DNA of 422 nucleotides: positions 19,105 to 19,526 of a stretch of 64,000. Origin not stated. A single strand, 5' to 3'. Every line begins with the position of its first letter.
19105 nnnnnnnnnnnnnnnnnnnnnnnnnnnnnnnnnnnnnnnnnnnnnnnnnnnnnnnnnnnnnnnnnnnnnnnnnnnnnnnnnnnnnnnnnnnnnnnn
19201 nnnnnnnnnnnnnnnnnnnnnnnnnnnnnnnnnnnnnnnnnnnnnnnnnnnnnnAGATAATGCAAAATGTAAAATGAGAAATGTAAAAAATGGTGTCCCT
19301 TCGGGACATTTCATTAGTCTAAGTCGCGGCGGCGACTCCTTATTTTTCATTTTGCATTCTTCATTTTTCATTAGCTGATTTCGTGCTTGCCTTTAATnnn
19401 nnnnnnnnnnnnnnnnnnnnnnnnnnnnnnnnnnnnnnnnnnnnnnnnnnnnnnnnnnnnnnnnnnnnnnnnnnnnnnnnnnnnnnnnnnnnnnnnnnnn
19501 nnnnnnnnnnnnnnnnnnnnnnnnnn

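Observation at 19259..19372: Family R2: four copies of a ~105-115 bp palindromic intergenic element with covarying hairpins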

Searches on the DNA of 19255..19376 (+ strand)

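Call 46: build_rna_model(alignment_id=A2)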
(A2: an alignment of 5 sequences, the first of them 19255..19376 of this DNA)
Model R1 built from alignment A2 (5 sequences, 125 columns); structure: RNAalifold consensus.
model positions 118; base pairs 35; branch points 1; effective number of sequences 1.46; information 0.59 bits per position. Calibrated on 0.2 Mb of random sequence (short: E-values are rough).
structure used (alignment columns):
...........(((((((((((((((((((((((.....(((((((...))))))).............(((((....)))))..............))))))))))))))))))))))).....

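Call 48: search_with_rna_model(model_id=R1, sources=[window, L001, L002, L003, L004, L005, L006, L007, L008, L009, L010, L011, L012, L013, L014, L015, L016, L017, L018, L019, L020, L021, L022, L023, L024, L025, L026, L027, L028, L029, L030, L031, L032, L033, L034, L035, L036, L037, L038, L039, L040, L041, L042, L043, L044, L045, L046, L047, L048, L049, L050, L051, L052, L053, L054, L055, L056, L057, L058, L059, L060, L061, L062, L063, L064, L065, L066, L067, L068, L069, L070, L071, L072, L073, L074, L075, L076, L077, L078, L079, L080, L081, L082, L083, L084, L085, L086, L087, L088, L089, L090, L091, L092, L093, L094, L095, L096, L097, L098, L099], max_evalue=5)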
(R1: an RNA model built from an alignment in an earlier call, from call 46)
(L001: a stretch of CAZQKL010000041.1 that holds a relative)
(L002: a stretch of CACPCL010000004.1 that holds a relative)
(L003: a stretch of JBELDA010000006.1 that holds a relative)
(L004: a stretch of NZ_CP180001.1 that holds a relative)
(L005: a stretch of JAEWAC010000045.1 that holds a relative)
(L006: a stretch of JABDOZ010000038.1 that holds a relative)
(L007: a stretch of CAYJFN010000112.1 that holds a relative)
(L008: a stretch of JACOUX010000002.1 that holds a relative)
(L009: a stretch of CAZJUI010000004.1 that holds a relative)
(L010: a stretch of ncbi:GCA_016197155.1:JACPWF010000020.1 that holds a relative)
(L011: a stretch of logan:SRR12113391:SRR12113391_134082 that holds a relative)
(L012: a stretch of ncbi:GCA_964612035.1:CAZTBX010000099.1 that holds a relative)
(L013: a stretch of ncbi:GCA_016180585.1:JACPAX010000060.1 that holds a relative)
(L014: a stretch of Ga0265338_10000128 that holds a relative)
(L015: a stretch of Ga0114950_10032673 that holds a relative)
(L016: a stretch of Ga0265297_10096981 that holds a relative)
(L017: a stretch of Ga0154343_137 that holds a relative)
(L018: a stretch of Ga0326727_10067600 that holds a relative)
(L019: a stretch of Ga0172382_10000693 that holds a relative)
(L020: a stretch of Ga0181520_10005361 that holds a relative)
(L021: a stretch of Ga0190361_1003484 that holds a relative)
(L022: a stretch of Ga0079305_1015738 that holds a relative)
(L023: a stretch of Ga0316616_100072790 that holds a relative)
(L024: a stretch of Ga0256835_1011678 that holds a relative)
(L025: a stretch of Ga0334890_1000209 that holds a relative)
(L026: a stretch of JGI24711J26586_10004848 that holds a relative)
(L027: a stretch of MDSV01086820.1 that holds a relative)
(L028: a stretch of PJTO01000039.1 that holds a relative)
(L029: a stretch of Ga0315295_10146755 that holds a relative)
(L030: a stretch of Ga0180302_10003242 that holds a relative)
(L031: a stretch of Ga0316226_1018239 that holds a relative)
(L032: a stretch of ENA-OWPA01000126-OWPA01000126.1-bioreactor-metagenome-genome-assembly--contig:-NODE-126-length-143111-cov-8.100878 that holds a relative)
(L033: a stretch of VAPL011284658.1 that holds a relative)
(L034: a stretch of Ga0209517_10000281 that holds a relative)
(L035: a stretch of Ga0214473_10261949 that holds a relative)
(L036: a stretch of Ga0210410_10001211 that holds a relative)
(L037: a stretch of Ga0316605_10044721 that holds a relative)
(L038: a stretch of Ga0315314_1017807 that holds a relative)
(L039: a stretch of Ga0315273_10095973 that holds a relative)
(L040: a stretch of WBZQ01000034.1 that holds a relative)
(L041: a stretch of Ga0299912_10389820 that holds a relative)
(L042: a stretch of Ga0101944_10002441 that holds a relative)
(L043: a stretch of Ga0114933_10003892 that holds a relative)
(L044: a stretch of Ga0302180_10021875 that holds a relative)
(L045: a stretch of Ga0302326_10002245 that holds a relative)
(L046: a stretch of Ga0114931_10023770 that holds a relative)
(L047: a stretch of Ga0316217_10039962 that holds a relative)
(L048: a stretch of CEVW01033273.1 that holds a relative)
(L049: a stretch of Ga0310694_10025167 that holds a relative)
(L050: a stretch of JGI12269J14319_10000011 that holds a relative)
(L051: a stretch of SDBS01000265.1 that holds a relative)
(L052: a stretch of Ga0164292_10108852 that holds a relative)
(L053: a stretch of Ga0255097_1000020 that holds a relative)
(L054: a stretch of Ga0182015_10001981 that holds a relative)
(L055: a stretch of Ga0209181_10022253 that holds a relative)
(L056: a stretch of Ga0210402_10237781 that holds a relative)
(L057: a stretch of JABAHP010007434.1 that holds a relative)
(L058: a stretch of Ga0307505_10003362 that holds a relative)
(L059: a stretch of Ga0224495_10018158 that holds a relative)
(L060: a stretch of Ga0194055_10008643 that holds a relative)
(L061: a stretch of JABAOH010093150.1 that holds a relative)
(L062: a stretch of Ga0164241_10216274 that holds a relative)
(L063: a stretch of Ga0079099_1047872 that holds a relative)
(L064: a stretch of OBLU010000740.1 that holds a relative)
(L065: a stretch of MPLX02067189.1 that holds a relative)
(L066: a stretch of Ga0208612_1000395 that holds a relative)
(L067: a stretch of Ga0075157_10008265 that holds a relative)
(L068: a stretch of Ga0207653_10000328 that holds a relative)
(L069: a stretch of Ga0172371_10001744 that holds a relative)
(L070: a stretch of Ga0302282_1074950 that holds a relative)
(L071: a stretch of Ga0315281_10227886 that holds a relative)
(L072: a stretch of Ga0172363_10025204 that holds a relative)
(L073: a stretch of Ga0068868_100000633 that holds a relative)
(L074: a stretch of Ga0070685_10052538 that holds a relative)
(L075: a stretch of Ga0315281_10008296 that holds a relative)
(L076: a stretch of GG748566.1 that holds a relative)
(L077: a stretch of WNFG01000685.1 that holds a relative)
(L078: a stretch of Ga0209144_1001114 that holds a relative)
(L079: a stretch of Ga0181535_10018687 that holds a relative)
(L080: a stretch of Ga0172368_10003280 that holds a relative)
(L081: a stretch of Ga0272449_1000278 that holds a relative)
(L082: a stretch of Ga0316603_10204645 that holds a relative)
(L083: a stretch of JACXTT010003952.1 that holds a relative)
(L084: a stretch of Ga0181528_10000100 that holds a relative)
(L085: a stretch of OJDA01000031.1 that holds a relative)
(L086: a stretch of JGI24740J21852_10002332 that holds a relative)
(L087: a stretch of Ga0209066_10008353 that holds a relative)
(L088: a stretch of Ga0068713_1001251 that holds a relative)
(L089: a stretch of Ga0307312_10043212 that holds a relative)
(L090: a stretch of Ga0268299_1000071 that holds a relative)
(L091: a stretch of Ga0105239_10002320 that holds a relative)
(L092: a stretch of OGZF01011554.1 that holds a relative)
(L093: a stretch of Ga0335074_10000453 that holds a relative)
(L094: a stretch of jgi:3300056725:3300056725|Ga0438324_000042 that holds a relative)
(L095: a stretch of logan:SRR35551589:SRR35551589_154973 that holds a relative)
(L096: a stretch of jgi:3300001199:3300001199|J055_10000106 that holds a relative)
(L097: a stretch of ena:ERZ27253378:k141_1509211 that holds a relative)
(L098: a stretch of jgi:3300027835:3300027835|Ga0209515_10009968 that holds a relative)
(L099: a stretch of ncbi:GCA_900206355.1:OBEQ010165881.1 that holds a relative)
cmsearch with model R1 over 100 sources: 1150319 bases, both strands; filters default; matches with E-value up to 5: 17.
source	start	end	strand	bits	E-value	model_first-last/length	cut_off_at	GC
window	19255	19376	+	122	2.7e-23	1-118/118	no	0.35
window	60432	60549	+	122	2.8e-23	1-118/118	no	0.37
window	28548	28662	-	117.4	2.9e-22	1-118/118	no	0.28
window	29669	29785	+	113.9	1.7e-21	1-118/118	no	0.28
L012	10988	11107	+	107.6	4.3e-20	1-118/118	no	0.42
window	60432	60549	-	92.4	1e-16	1-118/118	no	0.37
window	29669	29785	-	87.6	1.2e-15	1-118/118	no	0.28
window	19255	19376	-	84.4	6.2e-15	1-118/118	no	0.35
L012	10988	11107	-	76.5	3.5e-13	1-118/118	no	0.42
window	28548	28662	+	74.3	1.1e-12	1-118/118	no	0.28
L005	7375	7466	+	64.9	1.3e-10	1-118/118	no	0.27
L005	7375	7466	-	50.7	1.8e-07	1-118/118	no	0.27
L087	7119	7192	+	27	0.035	1-118/118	no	0.36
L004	5195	5257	+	23.6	0.2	1-118/118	no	0.19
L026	286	395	+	22.1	0.44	1-118/118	no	0.34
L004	5201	5266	-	21.5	0.59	1-118/118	no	0.18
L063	9315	9381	+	18.8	2.3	1-118/118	no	0.24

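Call 67: search_with_rna_model(model_id=R1, sources=[window, L012], max_evalue=1e-19, make_alignment=true)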
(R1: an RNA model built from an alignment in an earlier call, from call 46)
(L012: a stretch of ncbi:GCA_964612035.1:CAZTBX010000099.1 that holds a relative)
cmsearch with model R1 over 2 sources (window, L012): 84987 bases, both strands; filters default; matches with E-value up to 1e-19: 5.
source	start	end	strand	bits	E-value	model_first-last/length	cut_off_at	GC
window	19255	19376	+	122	2e-24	1-118/118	no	0.35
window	60432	60549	+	122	2e-24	1-118/118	no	0.37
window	28548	28662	-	117.4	2.1e-23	1-118/118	no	0.28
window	29669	29785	+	113.9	1.2e-22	1-118/118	no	0.28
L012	10988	11107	+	107.6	3.1e-21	1-118/118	no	0.42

Alignment A3: 5 matches aligned to the model, 125 columns, each read 5' to 3' on its own strand. Consensus structure (alignment columns), stored with it:
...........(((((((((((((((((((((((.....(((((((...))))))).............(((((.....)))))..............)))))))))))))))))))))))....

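Call 93: search_with_rna_model(model_id=R1, source=window, max_evalue=1e-19, make_alignment=true)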
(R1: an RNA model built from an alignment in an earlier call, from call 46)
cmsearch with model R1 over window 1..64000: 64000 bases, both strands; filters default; matches with E-value up to 1e-19: 4.
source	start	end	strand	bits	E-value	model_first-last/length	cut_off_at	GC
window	19255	19376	+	122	1.5e-24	1-118/118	no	0.35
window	60432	60549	+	122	1.5e-24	1-118/118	no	0.37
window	28548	28662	-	117.4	1.6e-23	1-118/118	no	0.28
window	29669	29785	+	113.9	9.4e-23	1-118/118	no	0.28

Alignment A4: 4 matches aligned to the model, 122 columns, each read 5' to 3' on its own strand. Consensus structure (alignment columns), stored with it:
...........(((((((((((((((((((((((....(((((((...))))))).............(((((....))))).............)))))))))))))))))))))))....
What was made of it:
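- Checked: The covariance model gives 114-122 bits (calls 48, 93).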
